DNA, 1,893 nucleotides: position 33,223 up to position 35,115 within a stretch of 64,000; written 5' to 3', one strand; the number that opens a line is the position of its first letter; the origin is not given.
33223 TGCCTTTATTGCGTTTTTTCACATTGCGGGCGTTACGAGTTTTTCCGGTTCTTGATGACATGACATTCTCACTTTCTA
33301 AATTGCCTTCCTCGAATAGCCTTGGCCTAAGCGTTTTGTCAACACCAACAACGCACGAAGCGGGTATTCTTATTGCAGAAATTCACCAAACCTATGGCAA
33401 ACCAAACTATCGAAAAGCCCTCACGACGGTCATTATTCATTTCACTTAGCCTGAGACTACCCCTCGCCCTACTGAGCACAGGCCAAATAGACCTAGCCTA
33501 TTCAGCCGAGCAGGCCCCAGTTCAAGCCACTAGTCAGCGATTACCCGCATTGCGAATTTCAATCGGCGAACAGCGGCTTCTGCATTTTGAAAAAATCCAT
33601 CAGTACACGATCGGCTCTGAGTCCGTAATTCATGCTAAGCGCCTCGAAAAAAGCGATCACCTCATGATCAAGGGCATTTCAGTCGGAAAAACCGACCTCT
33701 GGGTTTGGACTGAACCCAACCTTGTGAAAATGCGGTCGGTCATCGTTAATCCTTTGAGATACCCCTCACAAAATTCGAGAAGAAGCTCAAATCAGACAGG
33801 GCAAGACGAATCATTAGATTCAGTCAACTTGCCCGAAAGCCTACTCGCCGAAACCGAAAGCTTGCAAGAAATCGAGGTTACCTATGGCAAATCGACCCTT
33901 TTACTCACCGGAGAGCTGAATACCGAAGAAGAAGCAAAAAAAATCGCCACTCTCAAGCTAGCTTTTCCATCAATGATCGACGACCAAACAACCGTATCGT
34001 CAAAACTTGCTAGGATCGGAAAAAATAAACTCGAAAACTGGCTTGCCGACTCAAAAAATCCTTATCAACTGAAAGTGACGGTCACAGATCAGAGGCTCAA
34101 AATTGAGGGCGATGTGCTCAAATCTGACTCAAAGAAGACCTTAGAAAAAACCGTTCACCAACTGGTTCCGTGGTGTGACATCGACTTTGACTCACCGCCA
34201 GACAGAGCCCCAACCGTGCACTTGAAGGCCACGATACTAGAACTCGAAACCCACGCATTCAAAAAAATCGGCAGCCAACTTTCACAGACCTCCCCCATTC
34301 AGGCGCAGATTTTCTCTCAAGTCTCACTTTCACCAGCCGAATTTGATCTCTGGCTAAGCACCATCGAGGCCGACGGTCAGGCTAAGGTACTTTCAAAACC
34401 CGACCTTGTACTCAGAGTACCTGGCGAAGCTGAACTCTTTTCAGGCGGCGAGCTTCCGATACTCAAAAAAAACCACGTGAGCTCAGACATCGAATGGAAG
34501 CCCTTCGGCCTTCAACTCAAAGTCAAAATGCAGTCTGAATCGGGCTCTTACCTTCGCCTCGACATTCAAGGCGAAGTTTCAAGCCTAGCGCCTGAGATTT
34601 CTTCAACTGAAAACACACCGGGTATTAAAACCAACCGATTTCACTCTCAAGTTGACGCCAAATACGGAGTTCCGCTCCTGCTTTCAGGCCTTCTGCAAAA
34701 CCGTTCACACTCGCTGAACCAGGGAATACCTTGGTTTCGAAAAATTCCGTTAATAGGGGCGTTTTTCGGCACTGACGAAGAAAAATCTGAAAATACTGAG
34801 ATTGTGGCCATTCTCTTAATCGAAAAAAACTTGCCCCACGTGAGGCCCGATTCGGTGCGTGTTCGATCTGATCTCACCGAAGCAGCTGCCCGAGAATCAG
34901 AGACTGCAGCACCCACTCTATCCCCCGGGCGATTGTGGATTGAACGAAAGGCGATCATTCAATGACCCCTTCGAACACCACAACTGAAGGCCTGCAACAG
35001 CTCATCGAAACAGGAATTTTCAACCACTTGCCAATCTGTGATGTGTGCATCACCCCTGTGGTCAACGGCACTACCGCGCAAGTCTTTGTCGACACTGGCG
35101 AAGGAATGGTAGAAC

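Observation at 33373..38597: Minimal secretin plus CpaF-like ATPase pair without pilin, CpaB/TadZ or canonical platform genes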

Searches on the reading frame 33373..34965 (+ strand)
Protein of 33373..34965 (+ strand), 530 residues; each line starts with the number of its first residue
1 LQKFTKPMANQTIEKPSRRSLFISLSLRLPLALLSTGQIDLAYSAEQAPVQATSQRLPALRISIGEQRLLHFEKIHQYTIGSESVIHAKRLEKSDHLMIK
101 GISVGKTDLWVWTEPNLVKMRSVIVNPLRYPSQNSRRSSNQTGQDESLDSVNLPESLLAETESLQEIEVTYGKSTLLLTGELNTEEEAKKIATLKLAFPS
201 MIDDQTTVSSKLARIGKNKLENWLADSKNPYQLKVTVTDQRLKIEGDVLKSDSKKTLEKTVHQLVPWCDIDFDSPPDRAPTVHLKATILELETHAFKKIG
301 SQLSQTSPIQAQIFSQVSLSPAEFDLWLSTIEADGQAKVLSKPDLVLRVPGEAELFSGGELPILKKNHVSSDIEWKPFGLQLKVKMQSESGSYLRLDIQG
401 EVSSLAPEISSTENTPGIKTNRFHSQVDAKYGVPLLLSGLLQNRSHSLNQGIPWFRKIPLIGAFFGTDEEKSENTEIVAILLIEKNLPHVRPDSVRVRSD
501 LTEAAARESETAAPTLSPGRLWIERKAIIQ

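Call 3: search_protein_families(library=pfam, proteins=[window:33373-34965:+], max_evalue=0.01)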
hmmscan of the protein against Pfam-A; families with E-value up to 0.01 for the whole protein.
window:33373-34965:+ (530 aa): 2 families
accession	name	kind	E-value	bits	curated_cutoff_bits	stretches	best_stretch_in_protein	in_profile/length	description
PF00263.26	Secretin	-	9.5e-27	94.1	27.5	1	331-480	2-162/169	Bacterial type II and III secretion system protein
PF13629.12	T2SS-T3SS_pil_N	-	3.6e-05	23.8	23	1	59-123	4-69/72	Pilus formation protein N terminal region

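Call 8: search_protein_families(library=ncbifam, proteins=[window:33373-34965:+], max_evalue=0.01)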
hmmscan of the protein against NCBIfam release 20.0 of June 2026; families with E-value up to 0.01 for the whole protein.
window:33373-34965:+ (530 aa): 9 families
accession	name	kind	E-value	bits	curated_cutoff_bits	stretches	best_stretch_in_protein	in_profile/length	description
TIGR02517.1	type_II_gspD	equivalog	4.2e-21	75.1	351.35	1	320-479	413-583/600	type II secretion system secretin GspD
TIGR02515.1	IV_pilus_PilQ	subfamily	3.4e-16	59.3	284.35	1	315-478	251-419/428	type IV pilus secretin PilQ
TIGR02519.1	pilus_MshL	equivalog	4.8e-10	38.9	250.2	1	413-481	217-285/290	pilus (MSHA type) biogenesis protein MshL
NF011873.0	PRK15346.1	equivalog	2.4e-09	36.4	524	1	392-483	402-489/499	EscC/YscC/HrcC family type III secretion system outer membrane ring protein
TIGR02516.1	type_III_yscC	equivalog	2.4e-09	36.3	238.45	1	393-480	368-455/463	type III secretion system outer membrane ring subunit SctC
NF010083.0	PRK13568.1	equivalog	4.5e-09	35.6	554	1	312-479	240-410/419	DNA uptake porin HofQ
NF051434.1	ArfA_OmpATb_N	equivalog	8e-06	26.1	81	0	202-270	40-108/114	channel-forming protein ArfA/OmpATb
NF007851.2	PRK10560.1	exception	0.00012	21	598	1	324-480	244-403/412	DNA uptake porin HofQ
NF042912.1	Amuc_1098_fam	equivalog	0.0055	14.8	750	1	416-479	726-789/805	Amuc_1098 family type IV pilus outer membrane protein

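Call 83: search_solved_structures(query=window:33394-34965:+, max_evalue=0.001)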
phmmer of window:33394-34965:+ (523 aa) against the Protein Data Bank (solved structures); distinct sequences matched with E-value up to 0.001: 19.
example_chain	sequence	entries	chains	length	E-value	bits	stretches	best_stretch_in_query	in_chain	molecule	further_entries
8jvb_A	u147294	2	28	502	2.7e-15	59.5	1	326-478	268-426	Type II and III secretion system protein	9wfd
8odn_A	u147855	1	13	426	4.7e-14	55.4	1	320-474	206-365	RcpA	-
6hcg_A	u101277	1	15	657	6e-10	41.9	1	319-471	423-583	Type II secretion system protein D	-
5wln_G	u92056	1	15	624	1.1e-09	41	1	310-465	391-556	Type II secretion system protein D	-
9k8v_A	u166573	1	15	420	1.7e-09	40.3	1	303-471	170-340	General secretion pathway protein D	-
5wq8_A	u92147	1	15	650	4e-09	39.1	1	303-471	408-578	Type II secretion system protein D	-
6i1y_A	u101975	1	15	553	1e-08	37.8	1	310-469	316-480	General secretion pathway protein GspD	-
6w6m_A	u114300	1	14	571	1.7e-08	37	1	296-471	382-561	Type IV pilus secretin PilQ family protein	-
5wq9_A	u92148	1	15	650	2.7e-08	36.4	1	303-471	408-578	Type II secretion system protein D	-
5wq7_A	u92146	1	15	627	1.4e-07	34.1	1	318-468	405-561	Putative type II secretion system protein D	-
9x0w_A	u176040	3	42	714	4.2e-07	32.5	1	317-474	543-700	Fimbrial assembly protein PilQ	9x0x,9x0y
6ve2_A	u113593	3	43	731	4.4e-07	32.4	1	317-474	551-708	Fimbrial assembly protein PilQ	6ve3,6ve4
5w68_A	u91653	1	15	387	2.2e-06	30.1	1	319-472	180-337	Putative type II secretion protein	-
5zdh_A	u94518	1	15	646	4.8e-06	29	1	319-472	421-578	Type II secretion system protein D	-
6i1x_A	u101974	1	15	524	1.1e-05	27.8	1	321-466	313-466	Type II secretion system protein D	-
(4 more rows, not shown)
